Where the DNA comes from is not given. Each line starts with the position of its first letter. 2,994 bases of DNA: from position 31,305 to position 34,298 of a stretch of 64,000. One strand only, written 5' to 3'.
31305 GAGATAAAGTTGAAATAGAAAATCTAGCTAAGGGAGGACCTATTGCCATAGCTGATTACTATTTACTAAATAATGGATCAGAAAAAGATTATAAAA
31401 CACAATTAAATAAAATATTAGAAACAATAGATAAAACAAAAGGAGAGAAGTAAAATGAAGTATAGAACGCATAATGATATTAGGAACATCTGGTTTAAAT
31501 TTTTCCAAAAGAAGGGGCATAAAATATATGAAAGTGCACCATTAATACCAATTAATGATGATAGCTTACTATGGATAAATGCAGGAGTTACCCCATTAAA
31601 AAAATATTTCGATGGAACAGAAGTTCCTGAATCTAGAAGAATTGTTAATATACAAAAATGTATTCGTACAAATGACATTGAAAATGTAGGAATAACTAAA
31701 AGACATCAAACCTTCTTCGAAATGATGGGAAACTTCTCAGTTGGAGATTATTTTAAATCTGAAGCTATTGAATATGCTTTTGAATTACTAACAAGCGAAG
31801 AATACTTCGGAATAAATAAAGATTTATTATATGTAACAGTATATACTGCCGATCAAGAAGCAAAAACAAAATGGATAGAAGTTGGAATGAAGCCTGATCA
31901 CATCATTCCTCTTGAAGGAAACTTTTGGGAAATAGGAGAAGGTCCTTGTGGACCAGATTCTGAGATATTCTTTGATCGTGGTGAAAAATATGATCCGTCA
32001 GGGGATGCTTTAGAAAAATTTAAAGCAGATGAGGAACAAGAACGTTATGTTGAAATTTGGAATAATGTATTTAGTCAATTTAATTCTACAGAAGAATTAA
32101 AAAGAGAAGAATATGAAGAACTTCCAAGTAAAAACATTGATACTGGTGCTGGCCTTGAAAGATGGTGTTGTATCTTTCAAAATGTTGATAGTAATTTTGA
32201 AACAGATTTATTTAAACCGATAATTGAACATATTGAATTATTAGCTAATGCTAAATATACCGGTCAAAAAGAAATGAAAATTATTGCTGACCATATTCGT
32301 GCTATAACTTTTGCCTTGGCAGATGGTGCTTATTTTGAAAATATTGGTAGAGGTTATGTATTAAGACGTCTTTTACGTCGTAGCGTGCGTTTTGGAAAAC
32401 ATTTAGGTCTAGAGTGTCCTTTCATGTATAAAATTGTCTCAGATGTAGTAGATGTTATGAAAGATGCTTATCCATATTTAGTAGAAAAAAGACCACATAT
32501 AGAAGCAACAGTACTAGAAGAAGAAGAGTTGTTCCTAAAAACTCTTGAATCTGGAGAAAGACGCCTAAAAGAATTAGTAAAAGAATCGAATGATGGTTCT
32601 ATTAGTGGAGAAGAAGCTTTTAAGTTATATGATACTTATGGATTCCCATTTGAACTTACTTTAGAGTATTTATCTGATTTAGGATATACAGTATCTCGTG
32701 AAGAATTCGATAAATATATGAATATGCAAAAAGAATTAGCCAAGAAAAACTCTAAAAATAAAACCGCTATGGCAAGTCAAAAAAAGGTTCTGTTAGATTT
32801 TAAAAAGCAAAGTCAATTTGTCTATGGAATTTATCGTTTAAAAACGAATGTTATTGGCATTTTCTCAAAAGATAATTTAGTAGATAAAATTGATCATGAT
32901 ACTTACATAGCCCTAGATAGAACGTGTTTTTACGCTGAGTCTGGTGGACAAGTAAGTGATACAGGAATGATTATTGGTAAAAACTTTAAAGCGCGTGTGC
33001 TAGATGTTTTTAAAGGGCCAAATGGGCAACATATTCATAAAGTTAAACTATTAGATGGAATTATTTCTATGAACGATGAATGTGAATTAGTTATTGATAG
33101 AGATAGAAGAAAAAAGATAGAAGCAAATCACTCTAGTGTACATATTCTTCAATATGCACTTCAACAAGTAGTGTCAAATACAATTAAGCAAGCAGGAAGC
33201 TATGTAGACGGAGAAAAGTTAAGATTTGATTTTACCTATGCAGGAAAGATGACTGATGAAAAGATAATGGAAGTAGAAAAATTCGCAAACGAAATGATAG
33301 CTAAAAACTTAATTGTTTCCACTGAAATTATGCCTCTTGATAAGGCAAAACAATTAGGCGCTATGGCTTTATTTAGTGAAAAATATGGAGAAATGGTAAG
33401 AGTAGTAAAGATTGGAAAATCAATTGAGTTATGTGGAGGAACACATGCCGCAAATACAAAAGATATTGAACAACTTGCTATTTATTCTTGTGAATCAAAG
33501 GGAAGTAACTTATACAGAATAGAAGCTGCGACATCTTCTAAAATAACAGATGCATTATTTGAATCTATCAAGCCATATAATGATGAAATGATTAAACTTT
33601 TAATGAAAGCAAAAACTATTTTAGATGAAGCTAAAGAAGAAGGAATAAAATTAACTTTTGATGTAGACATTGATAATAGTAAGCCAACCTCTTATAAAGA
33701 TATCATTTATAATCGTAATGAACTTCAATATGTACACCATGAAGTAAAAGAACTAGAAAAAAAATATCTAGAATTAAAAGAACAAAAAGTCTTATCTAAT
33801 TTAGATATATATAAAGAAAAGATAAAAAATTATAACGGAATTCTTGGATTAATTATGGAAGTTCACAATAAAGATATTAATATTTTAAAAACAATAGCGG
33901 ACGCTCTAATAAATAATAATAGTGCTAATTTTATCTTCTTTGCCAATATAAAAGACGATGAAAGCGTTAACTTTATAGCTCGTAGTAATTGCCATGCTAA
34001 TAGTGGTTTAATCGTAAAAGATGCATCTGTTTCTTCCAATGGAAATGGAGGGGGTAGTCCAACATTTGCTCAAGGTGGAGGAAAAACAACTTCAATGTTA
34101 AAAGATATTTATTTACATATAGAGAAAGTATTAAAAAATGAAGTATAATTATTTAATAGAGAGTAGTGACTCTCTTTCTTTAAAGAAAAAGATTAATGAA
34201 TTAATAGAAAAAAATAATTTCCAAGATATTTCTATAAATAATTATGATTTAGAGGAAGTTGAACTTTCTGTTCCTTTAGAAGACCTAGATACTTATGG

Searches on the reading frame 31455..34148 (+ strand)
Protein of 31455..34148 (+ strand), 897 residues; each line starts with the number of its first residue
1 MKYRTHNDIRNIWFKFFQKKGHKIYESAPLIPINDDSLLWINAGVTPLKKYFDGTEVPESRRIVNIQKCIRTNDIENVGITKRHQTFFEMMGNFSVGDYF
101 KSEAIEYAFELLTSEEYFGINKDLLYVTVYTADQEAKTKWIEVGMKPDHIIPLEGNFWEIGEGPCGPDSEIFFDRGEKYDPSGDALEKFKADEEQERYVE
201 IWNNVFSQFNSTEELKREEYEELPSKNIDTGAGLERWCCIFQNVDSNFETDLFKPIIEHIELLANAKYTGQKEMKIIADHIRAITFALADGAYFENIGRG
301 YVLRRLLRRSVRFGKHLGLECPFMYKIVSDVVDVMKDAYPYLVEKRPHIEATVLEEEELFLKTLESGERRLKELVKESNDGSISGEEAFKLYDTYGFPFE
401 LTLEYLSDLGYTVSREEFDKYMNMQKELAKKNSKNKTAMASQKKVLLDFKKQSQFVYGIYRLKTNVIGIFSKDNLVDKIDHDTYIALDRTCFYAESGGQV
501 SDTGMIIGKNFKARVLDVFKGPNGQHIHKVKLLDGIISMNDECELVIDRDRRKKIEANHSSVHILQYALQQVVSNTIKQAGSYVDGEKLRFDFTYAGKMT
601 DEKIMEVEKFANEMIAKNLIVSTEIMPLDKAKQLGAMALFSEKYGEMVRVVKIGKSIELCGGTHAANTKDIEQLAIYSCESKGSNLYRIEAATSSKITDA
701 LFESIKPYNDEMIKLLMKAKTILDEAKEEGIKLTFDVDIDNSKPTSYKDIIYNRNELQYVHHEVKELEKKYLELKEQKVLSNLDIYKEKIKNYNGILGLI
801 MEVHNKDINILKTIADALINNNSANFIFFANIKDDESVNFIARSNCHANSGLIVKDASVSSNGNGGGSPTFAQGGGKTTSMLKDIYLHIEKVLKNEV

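Call 92: search_protein_families(library=pfam, proteins=[window:31455-34148:+], max_evalue=0.00001)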
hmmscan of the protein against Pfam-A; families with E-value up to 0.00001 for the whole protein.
window:31455-34148:+ (897 aa): 3 families
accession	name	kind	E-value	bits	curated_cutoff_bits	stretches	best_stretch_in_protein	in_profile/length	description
PF01411.24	tRNA-synt_2c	-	1.3e-177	592.1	30.3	1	8-551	1-552/552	tRNA synthetases class II (A)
PF07973.19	tRNA_SAD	-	4.1e-13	49.5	24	1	648-690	1-44/44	Threonyl and Alanyl tRNA synthetase second additional domain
PF02272.25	DHHA1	-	1.3e-09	38.9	25.9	1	802-894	8-101/102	DHHA1 domain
